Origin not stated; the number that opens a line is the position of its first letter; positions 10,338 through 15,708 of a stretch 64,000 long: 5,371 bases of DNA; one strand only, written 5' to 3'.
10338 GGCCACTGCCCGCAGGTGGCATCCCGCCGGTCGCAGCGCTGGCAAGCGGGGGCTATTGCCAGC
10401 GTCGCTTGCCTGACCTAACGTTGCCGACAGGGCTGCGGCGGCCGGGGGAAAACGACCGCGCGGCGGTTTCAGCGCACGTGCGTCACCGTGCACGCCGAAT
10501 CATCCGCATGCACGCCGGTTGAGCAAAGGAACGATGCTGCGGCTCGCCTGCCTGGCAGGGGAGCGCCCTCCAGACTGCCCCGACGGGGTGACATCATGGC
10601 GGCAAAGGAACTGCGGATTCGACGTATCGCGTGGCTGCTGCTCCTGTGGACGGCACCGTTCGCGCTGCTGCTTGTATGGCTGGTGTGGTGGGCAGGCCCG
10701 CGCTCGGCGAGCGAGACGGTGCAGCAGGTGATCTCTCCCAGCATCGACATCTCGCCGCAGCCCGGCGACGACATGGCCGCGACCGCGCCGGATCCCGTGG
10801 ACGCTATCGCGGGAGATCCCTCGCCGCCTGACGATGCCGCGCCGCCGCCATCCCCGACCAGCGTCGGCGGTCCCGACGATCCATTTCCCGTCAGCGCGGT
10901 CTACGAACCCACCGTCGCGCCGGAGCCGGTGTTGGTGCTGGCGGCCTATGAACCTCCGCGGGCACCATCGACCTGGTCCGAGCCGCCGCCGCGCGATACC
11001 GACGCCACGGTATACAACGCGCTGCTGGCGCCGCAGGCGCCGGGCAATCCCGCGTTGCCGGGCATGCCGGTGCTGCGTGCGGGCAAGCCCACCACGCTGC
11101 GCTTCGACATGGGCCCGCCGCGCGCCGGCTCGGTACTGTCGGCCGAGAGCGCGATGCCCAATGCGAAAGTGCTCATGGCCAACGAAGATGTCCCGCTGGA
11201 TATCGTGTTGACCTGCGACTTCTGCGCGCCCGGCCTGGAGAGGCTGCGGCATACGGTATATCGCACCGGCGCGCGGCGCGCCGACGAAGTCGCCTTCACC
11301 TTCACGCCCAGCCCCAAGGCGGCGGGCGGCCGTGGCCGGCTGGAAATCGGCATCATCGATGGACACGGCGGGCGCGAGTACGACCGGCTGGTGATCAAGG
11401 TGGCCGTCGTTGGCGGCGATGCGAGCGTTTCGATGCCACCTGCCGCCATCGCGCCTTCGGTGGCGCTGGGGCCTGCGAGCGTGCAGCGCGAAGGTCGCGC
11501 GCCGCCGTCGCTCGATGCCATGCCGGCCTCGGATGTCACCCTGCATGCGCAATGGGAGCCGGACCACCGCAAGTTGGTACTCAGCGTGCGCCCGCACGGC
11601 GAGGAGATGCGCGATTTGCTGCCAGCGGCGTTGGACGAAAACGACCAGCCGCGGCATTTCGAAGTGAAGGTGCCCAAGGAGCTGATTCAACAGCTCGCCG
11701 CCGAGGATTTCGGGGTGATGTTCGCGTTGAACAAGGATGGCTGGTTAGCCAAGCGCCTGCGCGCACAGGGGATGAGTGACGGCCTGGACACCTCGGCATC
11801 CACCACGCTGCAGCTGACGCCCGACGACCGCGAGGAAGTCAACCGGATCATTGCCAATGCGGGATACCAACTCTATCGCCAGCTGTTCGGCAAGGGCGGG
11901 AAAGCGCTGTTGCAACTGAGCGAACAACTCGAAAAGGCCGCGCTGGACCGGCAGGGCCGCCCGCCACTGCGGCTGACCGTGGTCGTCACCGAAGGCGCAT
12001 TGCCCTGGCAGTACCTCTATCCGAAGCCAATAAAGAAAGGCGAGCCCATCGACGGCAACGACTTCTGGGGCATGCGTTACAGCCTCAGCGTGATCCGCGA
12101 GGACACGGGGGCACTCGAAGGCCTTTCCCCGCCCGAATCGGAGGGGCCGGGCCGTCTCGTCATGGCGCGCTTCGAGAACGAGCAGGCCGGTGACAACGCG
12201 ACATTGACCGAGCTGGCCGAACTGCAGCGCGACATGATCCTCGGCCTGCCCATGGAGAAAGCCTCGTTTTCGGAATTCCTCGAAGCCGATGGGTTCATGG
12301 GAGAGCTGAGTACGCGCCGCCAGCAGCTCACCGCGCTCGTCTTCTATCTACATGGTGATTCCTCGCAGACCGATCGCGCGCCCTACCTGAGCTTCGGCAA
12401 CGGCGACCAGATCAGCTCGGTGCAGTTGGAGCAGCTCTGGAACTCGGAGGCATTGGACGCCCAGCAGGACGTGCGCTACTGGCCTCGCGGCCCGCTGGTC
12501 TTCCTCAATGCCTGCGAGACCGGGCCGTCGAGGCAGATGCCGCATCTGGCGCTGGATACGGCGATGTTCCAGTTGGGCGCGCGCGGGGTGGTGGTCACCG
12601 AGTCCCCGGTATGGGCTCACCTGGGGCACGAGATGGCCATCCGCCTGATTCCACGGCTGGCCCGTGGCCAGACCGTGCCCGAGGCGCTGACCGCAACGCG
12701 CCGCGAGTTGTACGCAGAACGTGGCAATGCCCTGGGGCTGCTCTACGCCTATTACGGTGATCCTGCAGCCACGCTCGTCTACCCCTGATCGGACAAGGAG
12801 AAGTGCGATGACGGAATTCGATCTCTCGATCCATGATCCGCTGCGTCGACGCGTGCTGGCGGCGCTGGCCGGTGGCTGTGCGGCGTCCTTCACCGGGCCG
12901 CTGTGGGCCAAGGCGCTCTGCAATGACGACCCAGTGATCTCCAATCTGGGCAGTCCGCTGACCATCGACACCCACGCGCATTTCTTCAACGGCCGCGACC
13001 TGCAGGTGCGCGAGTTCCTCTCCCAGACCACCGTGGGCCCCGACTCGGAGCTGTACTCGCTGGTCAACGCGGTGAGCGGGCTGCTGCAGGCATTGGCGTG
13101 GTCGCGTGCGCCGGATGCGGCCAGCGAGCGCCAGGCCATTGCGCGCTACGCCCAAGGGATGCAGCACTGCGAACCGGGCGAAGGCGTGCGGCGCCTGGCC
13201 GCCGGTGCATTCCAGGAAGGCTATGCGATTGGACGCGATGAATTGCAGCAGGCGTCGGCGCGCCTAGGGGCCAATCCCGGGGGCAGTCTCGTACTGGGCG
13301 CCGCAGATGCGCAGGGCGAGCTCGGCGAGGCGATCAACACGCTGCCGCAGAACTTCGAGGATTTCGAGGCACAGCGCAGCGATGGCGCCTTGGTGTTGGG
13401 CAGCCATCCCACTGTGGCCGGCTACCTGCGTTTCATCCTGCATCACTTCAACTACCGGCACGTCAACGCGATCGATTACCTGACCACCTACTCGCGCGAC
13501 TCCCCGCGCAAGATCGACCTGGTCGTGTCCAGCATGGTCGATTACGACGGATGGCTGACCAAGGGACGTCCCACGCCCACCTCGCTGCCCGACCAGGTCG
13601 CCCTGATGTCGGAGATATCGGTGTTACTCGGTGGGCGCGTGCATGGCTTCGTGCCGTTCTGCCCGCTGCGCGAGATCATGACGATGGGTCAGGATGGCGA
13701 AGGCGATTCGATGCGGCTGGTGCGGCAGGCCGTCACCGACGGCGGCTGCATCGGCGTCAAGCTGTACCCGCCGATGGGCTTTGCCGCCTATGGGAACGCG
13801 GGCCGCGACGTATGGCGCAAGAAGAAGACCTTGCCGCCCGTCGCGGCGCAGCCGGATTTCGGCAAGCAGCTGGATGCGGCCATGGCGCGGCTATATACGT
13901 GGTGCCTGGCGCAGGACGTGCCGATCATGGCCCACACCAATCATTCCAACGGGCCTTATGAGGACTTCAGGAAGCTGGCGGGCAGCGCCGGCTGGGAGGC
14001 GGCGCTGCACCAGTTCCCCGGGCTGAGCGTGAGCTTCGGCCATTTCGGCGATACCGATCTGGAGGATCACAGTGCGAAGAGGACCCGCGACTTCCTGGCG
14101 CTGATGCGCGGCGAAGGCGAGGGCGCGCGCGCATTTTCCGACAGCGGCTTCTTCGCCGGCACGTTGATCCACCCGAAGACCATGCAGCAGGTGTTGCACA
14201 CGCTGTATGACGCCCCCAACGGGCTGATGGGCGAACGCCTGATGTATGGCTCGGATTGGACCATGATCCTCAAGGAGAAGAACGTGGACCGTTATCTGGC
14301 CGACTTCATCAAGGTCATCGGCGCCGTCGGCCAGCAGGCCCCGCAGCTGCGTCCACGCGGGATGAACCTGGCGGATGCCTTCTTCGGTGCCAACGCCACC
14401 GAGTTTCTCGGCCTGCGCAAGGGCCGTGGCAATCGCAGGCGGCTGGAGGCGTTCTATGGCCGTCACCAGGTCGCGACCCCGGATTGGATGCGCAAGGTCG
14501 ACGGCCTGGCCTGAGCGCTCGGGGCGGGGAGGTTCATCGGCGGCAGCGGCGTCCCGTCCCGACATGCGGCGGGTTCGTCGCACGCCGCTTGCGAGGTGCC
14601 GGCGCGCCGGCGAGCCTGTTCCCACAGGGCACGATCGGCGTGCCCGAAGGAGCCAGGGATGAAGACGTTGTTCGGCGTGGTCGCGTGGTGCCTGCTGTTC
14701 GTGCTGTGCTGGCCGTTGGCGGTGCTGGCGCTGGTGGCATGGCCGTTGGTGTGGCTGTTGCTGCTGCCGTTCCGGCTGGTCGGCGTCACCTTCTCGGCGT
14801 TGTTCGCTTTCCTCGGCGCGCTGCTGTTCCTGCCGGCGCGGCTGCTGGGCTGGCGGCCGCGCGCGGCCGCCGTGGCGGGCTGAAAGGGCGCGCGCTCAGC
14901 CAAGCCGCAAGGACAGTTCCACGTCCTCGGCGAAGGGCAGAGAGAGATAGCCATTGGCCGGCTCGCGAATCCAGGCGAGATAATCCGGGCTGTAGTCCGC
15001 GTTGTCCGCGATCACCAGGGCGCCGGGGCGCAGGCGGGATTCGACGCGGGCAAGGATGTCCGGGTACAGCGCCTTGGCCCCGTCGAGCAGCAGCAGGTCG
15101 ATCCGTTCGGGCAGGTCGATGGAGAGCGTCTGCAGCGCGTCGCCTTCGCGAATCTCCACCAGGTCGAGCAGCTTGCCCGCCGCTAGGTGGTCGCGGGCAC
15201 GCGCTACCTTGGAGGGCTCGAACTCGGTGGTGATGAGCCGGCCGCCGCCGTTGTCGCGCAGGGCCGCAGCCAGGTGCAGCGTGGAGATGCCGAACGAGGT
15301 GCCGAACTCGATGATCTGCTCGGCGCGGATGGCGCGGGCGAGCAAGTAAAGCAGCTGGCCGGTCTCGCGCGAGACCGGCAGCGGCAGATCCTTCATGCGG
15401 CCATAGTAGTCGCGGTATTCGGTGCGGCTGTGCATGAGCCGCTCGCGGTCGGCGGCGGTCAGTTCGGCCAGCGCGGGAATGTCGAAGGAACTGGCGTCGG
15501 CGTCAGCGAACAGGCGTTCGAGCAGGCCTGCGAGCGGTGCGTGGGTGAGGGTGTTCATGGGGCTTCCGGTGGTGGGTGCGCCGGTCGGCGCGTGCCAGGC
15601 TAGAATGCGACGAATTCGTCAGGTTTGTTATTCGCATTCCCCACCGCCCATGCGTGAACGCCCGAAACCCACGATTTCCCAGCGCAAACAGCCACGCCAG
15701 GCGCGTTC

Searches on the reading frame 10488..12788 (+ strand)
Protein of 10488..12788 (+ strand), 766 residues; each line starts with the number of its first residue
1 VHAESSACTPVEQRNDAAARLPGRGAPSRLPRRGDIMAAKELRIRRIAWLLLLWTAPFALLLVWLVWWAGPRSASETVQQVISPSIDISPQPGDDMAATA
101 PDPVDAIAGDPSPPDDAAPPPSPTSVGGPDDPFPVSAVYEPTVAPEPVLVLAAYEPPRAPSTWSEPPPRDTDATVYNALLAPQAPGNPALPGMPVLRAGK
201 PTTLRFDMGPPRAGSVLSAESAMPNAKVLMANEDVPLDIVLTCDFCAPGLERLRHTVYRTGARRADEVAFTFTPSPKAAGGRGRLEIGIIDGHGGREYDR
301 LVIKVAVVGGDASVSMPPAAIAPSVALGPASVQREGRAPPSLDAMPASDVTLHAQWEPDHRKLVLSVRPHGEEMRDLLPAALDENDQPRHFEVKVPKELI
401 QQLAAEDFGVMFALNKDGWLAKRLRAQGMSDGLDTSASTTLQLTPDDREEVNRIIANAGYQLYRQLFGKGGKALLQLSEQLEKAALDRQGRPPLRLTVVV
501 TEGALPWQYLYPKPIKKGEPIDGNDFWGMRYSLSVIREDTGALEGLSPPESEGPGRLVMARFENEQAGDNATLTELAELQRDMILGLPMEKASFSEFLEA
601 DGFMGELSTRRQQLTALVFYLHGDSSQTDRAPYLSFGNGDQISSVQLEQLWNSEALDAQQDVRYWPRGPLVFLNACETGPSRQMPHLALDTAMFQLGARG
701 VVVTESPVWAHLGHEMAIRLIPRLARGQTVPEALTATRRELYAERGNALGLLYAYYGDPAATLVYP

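Call 14: search_protein_families(library=pfam, proteins=[window:10488-12788:+], max_evalue=0.0001)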
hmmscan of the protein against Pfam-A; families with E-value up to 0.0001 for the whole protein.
window:10488-12788:+ (766 aa): 2 families
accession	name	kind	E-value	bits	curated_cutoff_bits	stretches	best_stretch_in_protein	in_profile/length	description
PF12770.12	CHAT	-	3.2e-11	43.7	24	1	481-744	15-269/289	CHAT domain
PF01364.23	Peptidase_C25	-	1.3e-05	25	23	1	633-762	235-373/374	Peptidase family C25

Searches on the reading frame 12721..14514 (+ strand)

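Call 14: search_protein_families(library=pfam, proteins=[window:12721-14514:+], max_evalue=0.0001)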
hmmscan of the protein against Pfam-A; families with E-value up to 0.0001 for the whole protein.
window:12721-14514:+ (597 aa): 1 family
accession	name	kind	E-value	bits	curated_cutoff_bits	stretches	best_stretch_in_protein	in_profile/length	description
PF04909.20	Amidohydro_2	-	9e-06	26.1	26.4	1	336-565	100-289/289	Amidohydrolase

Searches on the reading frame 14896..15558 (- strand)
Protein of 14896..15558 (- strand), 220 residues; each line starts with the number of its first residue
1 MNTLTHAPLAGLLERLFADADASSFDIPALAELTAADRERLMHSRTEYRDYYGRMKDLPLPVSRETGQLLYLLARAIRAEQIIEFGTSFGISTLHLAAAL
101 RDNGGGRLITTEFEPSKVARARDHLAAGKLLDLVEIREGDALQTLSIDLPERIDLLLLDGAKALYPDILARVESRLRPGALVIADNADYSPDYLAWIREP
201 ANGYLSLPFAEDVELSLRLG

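Call 14: search_protein_families(library=pfam, proteins=[window:14896-15558:-], max_evalue=0.0001)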
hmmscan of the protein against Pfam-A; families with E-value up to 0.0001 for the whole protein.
window:14896-15558:- (220 aa): 2 families
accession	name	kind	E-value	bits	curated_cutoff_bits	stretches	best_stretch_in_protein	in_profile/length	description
PF13578.12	Methyltransf_24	-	5.7e-14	53.3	26.3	1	83-186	1-104/105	Methyltransferase domain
PF01596.23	Methyltransf_3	-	5.4e-12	45.9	22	1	59-187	25-155/204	O-methyltransferase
